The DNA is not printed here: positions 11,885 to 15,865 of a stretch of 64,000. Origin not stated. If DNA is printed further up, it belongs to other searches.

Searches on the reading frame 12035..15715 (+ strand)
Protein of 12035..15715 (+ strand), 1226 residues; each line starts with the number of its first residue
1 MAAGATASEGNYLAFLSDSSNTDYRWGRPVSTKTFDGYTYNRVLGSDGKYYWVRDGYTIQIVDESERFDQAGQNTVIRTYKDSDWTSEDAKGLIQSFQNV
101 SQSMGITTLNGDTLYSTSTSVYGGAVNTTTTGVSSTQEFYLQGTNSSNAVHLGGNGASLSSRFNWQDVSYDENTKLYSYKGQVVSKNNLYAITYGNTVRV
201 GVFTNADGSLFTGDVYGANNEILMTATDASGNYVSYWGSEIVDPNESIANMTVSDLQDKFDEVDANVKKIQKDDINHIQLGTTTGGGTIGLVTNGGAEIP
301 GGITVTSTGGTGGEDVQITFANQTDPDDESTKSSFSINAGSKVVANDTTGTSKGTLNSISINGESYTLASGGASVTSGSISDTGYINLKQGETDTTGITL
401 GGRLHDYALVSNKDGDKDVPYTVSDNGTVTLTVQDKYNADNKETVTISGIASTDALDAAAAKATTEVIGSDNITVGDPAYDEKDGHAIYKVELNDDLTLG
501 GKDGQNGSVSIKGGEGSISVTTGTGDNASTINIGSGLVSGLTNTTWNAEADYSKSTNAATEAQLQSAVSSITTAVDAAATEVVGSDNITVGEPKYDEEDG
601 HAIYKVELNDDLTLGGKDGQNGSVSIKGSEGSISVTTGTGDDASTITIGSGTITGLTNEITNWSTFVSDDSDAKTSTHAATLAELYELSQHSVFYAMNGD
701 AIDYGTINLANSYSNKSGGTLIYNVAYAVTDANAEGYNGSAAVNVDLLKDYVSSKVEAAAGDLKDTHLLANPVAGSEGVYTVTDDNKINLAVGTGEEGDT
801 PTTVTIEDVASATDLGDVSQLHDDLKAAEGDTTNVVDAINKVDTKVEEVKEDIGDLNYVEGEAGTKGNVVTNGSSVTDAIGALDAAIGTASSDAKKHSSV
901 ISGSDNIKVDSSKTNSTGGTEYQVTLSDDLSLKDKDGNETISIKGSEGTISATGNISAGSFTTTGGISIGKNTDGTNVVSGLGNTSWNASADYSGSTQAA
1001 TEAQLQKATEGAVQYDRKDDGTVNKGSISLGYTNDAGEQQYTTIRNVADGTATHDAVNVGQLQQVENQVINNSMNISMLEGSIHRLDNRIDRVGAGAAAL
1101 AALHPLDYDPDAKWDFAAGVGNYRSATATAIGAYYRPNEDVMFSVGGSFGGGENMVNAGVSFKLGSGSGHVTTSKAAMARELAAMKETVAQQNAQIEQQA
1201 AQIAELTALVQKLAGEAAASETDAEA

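Call 22: search_protein_families(library=pfam, proteins=[window:12035-15715:+], max_evalue=0.0001)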
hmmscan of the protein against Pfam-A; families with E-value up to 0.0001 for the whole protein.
window:12035-15715:+ (1226 aa): 2 families
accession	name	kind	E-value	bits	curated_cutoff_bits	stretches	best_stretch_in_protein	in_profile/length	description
PF03895.21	YadA_anchor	-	3e-12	46.8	22.7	1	1107-1163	2-59/60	YadA-like membrane anchor domain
PF05662.19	YadA_stalk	-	1.3e-09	38.7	28.4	1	1044-1077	2-35/43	Coiled stalk of trimeric autotransporter adhesin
